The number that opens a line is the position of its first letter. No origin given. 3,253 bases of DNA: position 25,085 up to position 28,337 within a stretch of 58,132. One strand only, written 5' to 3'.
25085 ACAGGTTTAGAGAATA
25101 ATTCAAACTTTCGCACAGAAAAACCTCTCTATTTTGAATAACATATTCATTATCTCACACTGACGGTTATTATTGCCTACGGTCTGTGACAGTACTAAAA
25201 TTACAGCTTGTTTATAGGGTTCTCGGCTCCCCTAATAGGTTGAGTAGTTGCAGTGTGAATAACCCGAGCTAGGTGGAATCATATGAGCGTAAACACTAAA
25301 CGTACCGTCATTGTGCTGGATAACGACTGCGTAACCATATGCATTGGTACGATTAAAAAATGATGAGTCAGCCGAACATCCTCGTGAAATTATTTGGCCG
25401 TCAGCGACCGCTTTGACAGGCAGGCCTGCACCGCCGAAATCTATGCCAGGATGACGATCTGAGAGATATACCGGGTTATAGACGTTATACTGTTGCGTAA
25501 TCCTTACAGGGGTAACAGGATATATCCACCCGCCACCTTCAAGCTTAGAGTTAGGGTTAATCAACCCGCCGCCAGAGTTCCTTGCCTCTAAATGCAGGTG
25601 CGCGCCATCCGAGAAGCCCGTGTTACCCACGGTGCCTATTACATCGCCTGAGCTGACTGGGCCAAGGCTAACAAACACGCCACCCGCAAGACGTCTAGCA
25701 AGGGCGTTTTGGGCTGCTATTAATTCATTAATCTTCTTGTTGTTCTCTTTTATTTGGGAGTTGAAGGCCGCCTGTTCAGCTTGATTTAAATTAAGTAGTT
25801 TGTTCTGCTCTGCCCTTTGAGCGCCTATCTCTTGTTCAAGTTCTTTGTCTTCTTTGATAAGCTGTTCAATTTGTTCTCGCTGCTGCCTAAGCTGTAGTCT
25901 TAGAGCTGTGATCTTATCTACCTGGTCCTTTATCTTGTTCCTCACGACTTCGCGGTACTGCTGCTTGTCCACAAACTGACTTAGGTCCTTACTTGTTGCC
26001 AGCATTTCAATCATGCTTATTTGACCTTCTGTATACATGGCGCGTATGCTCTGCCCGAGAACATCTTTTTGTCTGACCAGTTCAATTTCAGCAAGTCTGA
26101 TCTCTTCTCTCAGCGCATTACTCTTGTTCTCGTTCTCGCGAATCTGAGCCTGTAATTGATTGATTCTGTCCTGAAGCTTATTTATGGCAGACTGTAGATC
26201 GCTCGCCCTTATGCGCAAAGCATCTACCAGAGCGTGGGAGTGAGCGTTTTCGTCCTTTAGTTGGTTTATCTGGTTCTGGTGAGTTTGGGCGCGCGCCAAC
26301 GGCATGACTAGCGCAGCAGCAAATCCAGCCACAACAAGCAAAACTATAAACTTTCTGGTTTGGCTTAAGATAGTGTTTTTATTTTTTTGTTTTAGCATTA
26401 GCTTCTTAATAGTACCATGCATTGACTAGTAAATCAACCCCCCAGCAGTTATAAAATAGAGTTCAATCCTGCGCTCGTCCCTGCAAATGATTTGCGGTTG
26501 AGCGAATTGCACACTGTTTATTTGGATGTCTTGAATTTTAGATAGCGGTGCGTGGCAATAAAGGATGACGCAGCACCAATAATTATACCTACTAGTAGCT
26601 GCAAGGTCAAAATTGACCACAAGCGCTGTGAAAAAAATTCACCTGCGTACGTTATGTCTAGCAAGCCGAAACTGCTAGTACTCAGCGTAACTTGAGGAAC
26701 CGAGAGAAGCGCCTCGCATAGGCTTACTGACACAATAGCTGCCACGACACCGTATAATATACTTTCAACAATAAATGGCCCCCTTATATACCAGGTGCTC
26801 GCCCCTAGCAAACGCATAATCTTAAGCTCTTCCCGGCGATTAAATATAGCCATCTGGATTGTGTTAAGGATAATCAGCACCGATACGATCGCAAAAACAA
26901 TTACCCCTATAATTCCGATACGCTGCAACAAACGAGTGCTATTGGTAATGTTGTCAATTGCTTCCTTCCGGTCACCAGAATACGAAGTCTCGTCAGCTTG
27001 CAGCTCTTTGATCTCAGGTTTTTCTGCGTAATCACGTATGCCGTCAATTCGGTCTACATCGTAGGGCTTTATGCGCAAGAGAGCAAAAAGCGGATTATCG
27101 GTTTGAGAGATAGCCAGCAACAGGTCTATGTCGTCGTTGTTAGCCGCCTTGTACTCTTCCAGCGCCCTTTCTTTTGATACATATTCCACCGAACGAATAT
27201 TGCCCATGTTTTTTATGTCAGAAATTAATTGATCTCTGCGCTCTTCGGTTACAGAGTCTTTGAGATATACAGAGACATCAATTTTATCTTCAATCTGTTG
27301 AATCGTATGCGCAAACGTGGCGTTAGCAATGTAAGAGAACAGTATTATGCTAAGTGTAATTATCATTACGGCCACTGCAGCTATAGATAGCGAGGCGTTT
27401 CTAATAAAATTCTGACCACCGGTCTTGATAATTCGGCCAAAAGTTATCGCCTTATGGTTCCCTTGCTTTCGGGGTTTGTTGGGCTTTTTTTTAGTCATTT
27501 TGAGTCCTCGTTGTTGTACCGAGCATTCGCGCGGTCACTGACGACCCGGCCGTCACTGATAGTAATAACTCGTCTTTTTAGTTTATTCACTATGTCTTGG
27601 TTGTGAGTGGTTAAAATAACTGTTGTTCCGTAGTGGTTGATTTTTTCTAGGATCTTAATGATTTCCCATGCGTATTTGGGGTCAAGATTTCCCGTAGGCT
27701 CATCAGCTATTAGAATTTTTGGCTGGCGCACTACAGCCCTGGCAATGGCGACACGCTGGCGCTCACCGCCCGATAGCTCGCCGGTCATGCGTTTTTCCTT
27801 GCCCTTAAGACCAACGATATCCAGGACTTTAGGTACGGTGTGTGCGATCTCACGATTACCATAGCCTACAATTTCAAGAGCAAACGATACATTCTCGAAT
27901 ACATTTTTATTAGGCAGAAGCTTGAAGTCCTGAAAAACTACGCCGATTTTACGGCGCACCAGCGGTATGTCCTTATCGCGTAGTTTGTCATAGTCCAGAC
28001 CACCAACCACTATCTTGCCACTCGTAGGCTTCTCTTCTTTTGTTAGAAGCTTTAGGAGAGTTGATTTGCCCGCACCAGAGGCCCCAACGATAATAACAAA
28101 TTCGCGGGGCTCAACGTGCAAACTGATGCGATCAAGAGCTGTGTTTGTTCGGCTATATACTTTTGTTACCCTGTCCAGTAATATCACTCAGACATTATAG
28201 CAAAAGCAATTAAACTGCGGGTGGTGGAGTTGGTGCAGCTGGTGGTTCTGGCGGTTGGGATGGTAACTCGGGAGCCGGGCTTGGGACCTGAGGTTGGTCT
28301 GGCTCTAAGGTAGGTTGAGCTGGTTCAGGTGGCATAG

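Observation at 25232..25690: Circularly permuted M23/LytM zinc peptidase domain in the FtsEX partner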

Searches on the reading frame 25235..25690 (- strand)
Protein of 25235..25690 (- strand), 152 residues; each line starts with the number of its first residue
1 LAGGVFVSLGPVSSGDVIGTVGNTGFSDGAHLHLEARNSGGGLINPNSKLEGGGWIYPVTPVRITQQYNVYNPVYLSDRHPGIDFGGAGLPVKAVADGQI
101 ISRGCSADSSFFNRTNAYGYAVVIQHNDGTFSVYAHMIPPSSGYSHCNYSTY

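Call 27: search_protein_families(library=pfam, proteins=[window:25235-25684:-], max_evalue=1)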
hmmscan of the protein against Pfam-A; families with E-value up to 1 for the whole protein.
seq(150 aa): 1 family
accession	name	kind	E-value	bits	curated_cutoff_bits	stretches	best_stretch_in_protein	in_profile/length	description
PF01551.29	Peptidase_M23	-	5.9e-18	65.3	28.7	2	77-135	2-52/96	Peptidase family M23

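Call 34: predict_structure(alignment_id=A2)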
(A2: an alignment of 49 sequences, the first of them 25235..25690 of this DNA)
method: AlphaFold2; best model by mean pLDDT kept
length: 152 residues; sequences in the alignment: 49
mean_pLDDT: 90.1   pTM: 0.86
mean pLDDT of the five models: 90.1, 89.3, 88.9, 88.3, 88.2
residues with pLDDT >= 90: 102; 70-90: 40; 50-70: 9; < 50: 1
segments of 3 or more residues with pLDDT < 50: none
pLDDT, mean of each block of 10 residues (from residue 1): 69 97 84 96 96 94 96 90 96 98 90 88 96 93 75 54
secondary structure, 60 per line:
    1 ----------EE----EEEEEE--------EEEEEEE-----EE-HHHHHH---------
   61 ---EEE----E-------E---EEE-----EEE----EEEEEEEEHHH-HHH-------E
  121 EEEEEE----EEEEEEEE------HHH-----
elements in order: E17-22 E31-37 H46-51 E64-66 E83-85 E91-93 E98-105 E120-126 E131-138

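Call 37: fold_search(model_id=the predicted structure, library=pdb)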
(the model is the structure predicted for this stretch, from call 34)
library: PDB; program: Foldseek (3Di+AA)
matches with E <= 10: 170; with E <= 0.001: 0
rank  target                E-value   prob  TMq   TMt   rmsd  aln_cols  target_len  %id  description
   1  7f9j_A                5.6e-01  0.07  0.21  0.23  12.9       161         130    9  Thrombocorticin Q25K in complex with Ca2+ (released 2022-07-06)
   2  7f91_B                7.8e-01  0.06  0.21  0.24  13.1       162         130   11  SeMet derivative of Thrombocorticin (released 2022-07-06)
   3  7f9f_A                9.2e-01  0.06  0.22  0.25  12.8       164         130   11  Thrombocorticin (released 2022-07-06)
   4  7f91_A                9.7e-01  0.06  0.22  0.25  12.6       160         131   11  SeMet derivative of Thrombocorticin (released 2022-07-06)
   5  3v11_A                1.1e+00  0.03  0.14  0.07  14.8       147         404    9  Structure of the ternary initiation complex AIF2:GDPNP:methionylated initiator TRNA (released 2012-03-28)
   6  7f9f_B                1.4e+00  0.04  0.21  0.23  12.4       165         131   11  Thrombocorticin (released 2022-07-06)
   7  5vno_A                1.4e+00  0.03  0.16  0.05  16.2       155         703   10  Crystal structure of Sec23a/Sec24a/Sec22 (released 2017-07-05)
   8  6zga_F                1.6e+00  0.01  0.10  0.04  14.1       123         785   13  COPII on membranes, inner coat (released 2021-02-17)
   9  7w0w_A                1.9e+00  0.04  0.16  0.18  12.2       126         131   12  The novel membrane-proximal sensing mechanism in a broad-ligand binding chemoreceptor McpA of Bacillus velezensis (released 2022-07-06)
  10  5vnm_A                2.0e+00  0.02  0.16  0.05  16.2       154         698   10  Crystal structure of Sec23a/Sec24a/Sec22 complexed with 4-phenylbutyric acid (15mM soaking) (released 2017-07-05)
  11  3egd_A                2.0e+00  0.02  0.16  0.05  16.1       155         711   10  Crystal structure of the mammalian COPII-coat protein Sec23a/24a complexed with the SNARE protein Sec22 and bound to t (released 2008-10-21)
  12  2qas_A                2.1e+00  0.04  0.17  0.20  12.3       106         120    8  Crystal structure of Caulobacter crescentus SspB ortholog (released 2007-09-04)
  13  1ud9_D                2.2e+00  0.01  0.14  0.11  13.8       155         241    6  Crystal Structure of Proliferating Cell Nuclear Antigen (PCNA) Homolog From Sulfolobus tokodaii (released 2004-06-15)
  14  6d8z_B                2.5e+00  0.04  0.18  0.11   6.0        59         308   12  Crystal Structure of the C-terminal Guanine Nucleotide Exchange Factor Module of Human Trio (released 2019-02-20)
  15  2zpc                  2.6e+00  0.03  0.21  0.18  15.2       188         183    9  Crystal structure of the R43L mutant of LolA in the closed form (released 2008-08-05)
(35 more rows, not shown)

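Call 54: fold_search(model_id=the predicted structure, library=viral)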
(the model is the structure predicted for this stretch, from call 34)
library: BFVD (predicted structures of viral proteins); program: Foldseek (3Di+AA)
matches with E <= 10: 197; with E <= 0.001: 3
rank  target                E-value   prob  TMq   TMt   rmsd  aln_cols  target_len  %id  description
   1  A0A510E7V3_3          2.4e-07  1.00  0.56  0.09   6.1       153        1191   24  (no name in the UniProt tables at hand)
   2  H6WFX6                3.0e-05  1.00  0.53  0.10   4.0       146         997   24  Virion structural protein and packaging [Cyanophage S-TIM5]
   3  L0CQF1                3.5e-04  1.00  0.57  0.10   4.1       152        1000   20  Internal virion protein [Synechococcus phage P60]
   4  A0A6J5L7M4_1          1.7e-01  0.06  0.15  0.04  15.1       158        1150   11  Tip attachment protein J [uncultured Caudovirales phage]
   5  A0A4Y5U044            1.9e-01  0.98  0.43  0.44   2.1        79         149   29  (no name in the UniProt tables at hand)
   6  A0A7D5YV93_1          2.6e-01  0.04  0.16  0.05  18.1       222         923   10  Poxvirus B22R protein C-terminal domain-containing protein [Scale drop disease virus]
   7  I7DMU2                3.3e-01  0.14  0.25  0.05   9.6       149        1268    9  Right handed beta helix domain-containing protein [Staphylococcus phage SA11]
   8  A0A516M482            3.5e-01  0.02  0.12  0.07  14.8       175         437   15  (no name in the UniProt tables at hand)
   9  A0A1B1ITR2            4.1e-01  0.07  0.18  0.09  13.0       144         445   11  (no name in the UniProt tables at hand)
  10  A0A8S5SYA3            4.4e-01  0.02  0.13  0.04  18.5       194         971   10  Phospholipase A1 [Podoviridae sp. ctKmJ5]
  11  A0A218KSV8            6.1e-01  0.06  0.17  0.05  12.6       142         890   10  (no name in the UniProt tables at hand)
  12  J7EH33                8.1e-01  0.03  0.14  0.15  12.4       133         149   15  Envelope glycoprotein UL4 [Human cytomegalovirus]
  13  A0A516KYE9            9.5e-01  0.01  0.13  0.12  15.3       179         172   11  (no name in the UniProt tables at hand)
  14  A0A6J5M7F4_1          1.0e+00  0.02  0.18  0.05  18.3       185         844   14  Uncharacterized protein [uncultured Caudovirales phage]
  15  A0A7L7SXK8            1.1e+00  0.06  0.19  0.13  15.5       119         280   13  (no name in the UniProt tables at hand)
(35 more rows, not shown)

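Call 55: search_dna_similar(query=window:25235-25690:-, collection=phages, mode=protein, max_evalue=0.001, max_rows=30)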
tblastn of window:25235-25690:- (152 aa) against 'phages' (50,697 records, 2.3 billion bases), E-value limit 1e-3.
Records with a match: 9; places in all: 9; records where one place covers at least 80% of the query: 2.
Best place of each record, by identity: <60% 9.
By first word of the organism name: Clostridium 5; Plectonema 2; Microcoleus 1; Leptolyngbya 1.
By host as written in the record: Clostridium perfringens 3; Clostridium perfringens strain S63 2; - 1; Plectonema sp. 1; Leptolyngbya boryana IU 594 1; Leptolyngba boryana FACHB-402 1.
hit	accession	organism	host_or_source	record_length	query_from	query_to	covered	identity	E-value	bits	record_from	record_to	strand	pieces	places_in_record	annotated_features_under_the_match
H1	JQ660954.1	Clostridium phage PhiS63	Clostridium perfringens strain S63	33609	13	136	82%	34.1%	9e-4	44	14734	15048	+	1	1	gp15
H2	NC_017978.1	Clostridium phage PhiS63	Clostridium perfringens strain S63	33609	13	136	82%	34.1%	9e-4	44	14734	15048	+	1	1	peptidase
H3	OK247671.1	Clostridium phage vB_CpeS_BG3P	Clostridium perfringens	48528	52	136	56%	36.0%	7e-4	44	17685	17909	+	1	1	hypothetical protein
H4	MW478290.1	Clostridium phage phiCp-B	Clostridium perfringens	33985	52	136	56%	36.0%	8e-4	44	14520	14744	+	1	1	peptidoglycan DD-metalloendopeptidase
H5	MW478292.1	Clostridium phage vB_CpeS-1181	Clostridium perfringens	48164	52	136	56%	36.0%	8e-4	44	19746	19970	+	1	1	tail protein endopeptidase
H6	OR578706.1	Microcoleus phage My-WqHQDG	river water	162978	12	50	26%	56.4%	7e-4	44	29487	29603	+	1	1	peptidoglycan LD-endopeptidase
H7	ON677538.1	Plectonema phage JingP1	Plectonema sp.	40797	12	62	34%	41.2%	1e-3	44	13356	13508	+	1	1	endopeptidase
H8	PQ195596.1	Leptolyngbya phage Dor1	Leptolyngbya boryana IU 594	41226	12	62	34%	41.2%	1e-3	44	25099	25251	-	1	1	endopeptidase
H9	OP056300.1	Plectonema phage Pbo-yong3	Leptolyngba boryana FACHB-402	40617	12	62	34%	41.2%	1e-3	44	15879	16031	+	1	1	murein hydrolase activator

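Call 56: get_annotated_region(hit=H2, flank=1500)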
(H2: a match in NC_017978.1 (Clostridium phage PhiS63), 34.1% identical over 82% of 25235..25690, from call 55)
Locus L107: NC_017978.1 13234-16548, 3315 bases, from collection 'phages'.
description: Clostridium phage PhiS63, complete genome.
organism: Clostridium phage PhiS63 (NCBI taxid 1187894)
taxonomy: Viruses; Duplodnaviria; Heunggongvirae; Uroviricota; Caudoviricetes
host: Clostridium perfringens strain S63; source: -; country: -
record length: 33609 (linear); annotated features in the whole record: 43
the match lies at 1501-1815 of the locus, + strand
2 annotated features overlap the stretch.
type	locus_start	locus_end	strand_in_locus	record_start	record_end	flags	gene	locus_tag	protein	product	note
CDS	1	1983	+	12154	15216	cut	-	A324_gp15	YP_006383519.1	peptidase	structural protein, endopeptidase family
CDS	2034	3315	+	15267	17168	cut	-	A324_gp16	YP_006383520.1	BppU family baseplate upper protein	metallo-beta-lactamase family protein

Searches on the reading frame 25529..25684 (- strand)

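Call 27: search_protein_families(library=pfam, proteins=[window:25529-25684:-], max_evalue=1)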
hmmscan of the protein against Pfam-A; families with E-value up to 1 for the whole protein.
seq(52 aa): 1 family
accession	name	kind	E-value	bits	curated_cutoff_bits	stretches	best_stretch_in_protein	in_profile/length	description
PF01551.29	Peptidase_M23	-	3.9e-07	30.6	28.7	1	10-38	63-91/96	Peptidase family M23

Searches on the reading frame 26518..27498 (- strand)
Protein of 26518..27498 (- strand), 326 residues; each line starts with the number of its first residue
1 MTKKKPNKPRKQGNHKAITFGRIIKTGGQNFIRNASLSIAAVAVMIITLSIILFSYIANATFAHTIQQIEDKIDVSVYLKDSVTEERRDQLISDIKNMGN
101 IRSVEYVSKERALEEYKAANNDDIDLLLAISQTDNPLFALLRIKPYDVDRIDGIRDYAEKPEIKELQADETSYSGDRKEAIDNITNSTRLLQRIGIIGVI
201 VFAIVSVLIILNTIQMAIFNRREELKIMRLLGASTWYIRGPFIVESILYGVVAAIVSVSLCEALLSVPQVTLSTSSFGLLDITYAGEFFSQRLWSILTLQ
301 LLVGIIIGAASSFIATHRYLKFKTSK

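Call 44: search_protein_families(library=pfam, proteins=[window:26518-27498:-], max_evalue=0.0001)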
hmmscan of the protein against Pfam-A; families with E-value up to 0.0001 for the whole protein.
window:26518-27498:- (326 aa): 2 families
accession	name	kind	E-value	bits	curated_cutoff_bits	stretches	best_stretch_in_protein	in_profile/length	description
PF18075.7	FtsX_ECD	-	1.6e-17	64.3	23.5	1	74-160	2-89/96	FtsX extracellular domain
PF02687.27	FtsX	-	4.2e-12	46.6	25.5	1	197-321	2-117/120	FtsX-like permease C-terminal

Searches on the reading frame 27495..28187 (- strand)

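Call 44: search_protein_families(library=pfam, proteins=[window:27495-28187:-], max_evalue=0.0001)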
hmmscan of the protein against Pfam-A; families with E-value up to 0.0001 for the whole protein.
window:27495-28187:- (230 aa): 5 families
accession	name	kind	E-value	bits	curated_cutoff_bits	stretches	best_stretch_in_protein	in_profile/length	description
PF00005.33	ABC_tran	-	1.4e-37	129.8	25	1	18-165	1-136/137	ABC transporter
PF13304.12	AAA_21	-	3.7e-10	40.8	27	1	147-199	247-302/304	AAA domain, putative AbiEii toxin, Type IV TA system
PF03193.22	RsgA_GTPase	-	1.5e-05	25.3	30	1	7-57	86-135/174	RsgA GTPase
PF02463.25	SMC_N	-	4.4e-05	23.5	40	0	130-207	135-209/220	RecF/RecN/SMC N terminal domain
PF13401.12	AAA_22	-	5.9e-05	23.8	27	0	28-192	5-120/130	AAA domain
